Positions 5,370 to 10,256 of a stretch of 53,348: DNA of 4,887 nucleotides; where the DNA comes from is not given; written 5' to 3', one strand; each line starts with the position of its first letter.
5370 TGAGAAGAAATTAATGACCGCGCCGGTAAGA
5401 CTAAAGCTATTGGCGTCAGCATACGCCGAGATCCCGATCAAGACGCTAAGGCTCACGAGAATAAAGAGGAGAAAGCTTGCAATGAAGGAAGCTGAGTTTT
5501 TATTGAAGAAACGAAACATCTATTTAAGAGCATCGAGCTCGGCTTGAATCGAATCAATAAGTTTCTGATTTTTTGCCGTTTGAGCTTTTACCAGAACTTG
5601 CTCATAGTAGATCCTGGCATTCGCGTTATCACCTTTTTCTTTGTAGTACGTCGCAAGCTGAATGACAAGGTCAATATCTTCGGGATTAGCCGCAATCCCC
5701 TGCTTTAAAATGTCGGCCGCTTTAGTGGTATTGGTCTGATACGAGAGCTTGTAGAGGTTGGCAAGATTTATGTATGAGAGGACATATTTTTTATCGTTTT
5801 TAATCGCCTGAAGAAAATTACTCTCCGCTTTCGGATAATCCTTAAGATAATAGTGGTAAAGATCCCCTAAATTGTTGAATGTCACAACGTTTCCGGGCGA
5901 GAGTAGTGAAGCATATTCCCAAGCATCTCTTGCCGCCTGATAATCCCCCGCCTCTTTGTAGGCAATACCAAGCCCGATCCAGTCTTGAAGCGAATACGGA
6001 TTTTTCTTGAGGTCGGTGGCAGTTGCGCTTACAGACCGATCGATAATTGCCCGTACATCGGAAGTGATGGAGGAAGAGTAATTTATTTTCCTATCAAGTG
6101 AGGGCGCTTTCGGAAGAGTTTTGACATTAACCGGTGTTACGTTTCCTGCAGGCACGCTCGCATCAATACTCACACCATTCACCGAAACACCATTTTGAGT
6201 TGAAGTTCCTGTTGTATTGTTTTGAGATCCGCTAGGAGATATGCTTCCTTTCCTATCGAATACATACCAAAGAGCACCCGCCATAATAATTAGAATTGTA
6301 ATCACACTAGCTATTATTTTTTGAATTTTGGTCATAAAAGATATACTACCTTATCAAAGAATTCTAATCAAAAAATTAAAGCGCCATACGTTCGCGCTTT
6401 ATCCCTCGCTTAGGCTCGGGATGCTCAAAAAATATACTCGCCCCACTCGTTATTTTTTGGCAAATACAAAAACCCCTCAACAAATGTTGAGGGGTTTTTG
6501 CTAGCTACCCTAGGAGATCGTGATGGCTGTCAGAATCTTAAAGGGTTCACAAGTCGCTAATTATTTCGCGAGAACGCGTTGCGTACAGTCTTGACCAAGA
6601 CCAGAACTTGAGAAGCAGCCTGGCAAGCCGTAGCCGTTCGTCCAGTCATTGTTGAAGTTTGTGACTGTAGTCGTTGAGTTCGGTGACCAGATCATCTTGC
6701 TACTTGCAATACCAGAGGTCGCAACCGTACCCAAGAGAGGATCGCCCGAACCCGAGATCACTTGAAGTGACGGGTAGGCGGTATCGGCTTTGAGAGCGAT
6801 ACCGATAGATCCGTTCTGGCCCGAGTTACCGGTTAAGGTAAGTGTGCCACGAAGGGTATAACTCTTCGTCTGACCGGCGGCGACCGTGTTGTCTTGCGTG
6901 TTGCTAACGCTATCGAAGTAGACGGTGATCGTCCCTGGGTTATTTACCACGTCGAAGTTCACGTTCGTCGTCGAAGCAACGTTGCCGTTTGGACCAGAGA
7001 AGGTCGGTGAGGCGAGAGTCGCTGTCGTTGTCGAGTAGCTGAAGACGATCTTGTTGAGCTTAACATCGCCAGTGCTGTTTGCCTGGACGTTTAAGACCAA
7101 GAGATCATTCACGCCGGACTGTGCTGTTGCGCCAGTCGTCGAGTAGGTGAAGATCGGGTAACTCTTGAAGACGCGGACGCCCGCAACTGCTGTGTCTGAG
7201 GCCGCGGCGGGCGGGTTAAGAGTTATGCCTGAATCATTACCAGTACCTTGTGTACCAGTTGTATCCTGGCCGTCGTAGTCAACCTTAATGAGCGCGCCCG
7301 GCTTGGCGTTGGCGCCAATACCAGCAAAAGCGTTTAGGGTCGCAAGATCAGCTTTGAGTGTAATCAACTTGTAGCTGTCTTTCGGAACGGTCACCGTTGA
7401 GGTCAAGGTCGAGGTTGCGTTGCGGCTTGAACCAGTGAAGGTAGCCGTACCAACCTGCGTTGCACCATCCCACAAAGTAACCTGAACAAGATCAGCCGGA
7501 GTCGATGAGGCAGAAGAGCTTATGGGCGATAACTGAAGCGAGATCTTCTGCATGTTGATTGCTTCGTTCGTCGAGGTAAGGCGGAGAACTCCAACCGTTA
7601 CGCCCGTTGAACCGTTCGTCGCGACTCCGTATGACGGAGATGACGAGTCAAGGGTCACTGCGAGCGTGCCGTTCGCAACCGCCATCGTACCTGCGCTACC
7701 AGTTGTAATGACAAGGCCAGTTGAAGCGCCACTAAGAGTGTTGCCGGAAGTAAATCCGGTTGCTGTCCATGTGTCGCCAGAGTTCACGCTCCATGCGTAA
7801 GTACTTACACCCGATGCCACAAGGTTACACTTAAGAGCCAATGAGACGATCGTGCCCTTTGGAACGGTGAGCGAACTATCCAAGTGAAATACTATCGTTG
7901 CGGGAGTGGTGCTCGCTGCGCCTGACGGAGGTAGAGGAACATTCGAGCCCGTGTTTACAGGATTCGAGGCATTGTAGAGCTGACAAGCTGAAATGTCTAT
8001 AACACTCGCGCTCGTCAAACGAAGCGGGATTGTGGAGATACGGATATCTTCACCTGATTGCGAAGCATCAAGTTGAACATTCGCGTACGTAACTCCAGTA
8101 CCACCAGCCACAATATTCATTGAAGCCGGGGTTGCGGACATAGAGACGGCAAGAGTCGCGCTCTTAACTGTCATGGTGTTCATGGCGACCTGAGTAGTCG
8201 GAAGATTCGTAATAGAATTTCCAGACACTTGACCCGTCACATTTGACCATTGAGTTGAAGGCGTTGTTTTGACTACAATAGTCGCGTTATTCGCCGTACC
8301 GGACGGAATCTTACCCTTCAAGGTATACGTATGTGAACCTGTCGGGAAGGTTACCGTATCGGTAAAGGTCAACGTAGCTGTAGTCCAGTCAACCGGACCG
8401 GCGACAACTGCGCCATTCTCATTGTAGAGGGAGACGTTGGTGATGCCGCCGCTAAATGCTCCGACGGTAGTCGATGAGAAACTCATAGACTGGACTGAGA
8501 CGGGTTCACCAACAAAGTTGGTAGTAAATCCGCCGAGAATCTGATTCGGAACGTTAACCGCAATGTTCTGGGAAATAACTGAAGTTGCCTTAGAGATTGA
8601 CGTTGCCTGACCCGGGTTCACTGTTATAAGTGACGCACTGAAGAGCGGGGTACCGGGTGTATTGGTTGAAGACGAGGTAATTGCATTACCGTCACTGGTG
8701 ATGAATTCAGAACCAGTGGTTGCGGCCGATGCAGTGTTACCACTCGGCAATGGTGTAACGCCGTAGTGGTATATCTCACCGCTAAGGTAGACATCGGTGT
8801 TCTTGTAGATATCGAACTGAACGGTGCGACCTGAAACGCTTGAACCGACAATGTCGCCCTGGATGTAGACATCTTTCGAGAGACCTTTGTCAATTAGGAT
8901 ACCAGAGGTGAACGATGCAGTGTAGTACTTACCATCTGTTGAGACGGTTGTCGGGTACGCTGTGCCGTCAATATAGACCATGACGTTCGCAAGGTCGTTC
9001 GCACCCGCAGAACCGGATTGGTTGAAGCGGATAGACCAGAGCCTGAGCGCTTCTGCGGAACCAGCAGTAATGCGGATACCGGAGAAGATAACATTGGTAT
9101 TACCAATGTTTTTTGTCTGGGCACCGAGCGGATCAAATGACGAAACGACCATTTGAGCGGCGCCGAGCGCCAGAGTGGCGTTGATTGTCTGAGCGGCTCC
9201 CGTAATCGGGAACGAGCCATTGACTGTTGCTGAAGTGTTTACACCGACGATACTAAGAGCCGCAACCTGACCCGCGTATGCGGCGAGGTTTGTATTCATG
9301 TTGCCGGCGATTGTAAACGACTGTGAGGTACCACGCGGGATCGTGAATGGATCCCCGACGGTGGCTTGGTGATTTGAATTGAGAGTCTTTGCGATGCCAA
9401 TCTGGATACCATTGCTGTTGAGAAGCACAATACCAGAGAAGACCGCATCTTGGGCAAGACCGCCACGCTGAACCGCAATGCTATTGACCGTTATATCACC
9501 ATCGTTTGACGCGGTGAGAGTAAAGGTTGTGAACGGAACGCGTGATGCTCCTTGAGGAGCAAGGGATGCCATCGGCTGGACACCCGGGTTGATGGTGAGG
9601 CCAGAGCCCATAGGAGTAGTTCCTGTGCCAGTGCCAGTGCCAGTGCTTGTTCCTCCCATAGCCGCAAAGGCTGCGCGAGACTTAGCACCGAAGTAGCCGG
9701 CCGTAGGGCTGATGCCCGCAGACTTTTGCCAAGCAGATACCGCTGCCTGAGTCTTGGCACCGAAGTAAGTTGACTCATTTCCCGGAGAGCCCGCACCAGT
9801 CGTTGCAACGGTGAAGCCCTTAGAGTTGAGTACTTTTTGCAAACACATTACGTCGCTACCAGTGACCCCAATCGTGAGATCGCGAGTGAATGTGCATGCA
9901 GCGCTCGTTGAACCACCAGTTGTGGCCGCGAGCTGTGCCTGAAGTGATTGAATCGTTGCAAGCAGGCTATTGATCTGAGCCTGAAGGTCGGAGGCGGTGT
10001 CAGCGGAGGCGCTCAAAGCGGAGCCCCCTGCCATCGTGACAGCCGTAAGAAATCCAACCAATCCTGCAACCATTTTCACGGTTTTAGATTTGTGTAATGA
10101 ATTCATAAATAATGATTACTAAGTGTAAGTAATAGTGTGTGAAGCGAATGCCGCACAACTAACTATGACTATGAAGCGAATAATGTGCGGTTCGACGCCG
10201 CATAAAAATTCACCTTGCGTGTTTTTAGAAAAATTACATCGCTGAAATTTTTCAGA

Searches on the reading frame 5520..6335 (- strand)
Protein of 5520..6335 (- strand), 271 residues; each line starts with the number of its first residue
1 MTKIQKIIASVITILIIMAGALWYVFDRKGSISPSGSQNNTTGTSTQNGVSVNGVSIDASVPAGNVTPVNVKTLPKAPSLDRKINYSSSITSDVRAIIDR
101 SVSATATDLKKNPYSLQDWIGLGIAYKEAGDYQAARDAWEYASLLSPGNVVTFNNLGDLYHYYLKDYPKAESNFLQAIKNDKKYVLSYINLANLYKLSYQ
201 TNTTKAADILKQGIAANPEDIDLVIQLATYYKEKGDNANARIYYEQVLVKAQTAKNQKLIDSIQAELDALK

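Call 89: search_protein_families(library=pfam, proteins=[window:5520-6335:-], max_evalue=0.001)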
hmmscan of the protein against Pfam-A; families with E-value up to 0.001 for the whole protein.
window:5520-6335:- (271 aa): 12 families
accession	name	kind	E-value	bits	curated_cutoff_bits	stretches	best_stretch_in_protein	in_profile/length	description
PF13431.12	TPR_17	-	4.1e-12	45.8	24.4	0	174-203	2-31/34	Tetratricopeptide repeat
PF13424.12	TPR_12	-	5.9e-11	42.8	30.1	0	147-182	42-76/77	Tetratricopeptide repeat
PF07719.23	TPR_2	-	4.4e-09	36.2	27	1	119-149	4-34/34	Tetratricopeptide repeat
PF23914.1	TPR_CcmH_CycH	-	5.8e-09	36.4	42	1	164-251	63-151/158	Cytochrome c-type biogenesis protein H TPR domain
PF13176.12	TPR_7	-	1.2e-07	31.7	27.9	0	188-220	2-34/36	Tetratricopeptide repeat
PF13428.12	TPR_14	-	1.6e-06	28.7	23.5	0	203-228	17-42/44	Tetratricopeptide repeat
PF14559.12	TPR_19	-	5.1e-06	27.2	25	0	202-253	6-57/68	Tetratricopeptide repeat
PF13181.12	TPR_8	-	5.6e-06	26.5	25.7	0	225-248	5-28/34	Tetratricopeptide repeat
PF13432.12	TPR_16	-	1.1e-05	26.2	32.7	0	122-181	3-61/65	Tetratricopeptide repeat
PF13374.12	TPR_10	-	1.2e-05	25.5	27.5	0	226-251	7-32/42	Tetratricopeptide repeat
PF00515.34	TPR_1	-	0.00034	20.7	27.8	0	119-147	4-32/34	Tetratricopeptide repeat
PF23220.1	HAT_Syf1_M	-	0.00047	20.5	27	0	200-260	58-119/213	Pre-mRNA-splicing factor SYF1 middle HAT repeat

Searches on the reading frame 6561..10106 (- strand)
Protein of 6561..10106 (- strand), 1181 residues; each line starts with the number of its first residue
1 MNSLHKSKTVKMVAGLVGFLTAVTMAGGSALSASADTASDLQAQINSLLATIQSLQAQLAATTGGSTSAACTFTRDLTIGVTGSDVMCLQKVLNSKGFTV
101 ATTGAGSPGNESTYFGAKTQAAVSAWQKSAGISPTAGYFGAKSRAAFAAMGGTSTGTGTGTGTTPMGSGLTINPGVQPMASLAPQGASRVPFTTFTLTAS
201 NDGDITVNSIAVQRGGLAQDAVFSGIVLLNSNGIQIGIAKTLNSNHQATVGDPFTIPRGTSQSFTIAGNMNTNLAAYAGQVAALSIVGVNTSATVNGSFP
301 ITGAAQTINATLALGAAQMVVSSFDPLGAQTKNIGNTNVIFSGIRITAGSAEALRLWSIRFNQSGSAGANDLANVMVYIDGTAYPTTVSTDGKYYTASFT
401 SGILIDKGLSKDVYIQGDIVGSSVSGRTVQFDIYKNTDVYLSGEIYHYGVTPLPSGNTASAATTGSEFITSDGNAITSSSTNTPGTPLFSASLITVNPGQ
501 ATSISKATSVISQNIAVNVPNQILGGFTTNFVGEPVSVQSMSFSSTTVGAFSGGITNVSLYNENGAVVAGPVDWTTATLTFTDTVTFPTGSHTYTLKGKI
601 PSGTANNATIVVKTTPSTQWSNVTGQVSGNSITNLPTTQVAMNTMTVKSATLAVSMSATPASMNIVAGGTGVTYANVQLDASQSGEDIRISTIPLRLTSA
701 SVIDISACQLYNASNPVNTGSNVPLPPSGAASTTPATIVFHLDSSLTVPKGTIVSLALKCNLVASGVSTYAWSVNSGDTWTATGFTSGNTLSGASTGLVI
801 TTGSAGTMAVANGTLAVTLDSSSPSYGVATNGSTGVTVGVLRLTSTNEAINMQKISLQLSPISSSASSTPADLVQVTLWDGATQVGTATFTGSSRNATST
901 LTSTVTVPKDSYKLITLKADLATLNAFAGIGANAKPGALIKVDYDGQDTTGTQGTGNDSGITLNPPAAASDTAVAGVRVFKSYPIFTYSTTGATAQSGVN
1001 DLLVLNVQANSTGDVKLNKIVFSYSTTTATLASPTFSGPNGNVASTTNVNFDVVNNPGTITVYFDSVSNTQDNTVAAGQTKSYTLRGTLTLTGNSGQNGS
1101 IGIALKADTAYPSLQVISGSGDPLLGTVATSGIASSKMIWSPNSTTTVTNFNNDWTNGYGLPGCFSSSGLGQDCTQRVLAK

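Call 89: search_protein_families(library=pfam, proteins=[window:6561-10106:-], max_evalue=0.001)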
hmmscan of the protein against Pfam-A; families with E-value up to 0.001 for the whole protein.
window:6561-10106:- (1181 aa): 1 family
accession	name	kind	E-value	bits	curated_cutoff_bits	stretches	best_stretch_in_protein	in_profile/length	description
PF01471.23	PG_binding_1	-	9e-08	32.6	23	1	82-141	1-51/57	Putative peptidoglycan binding domain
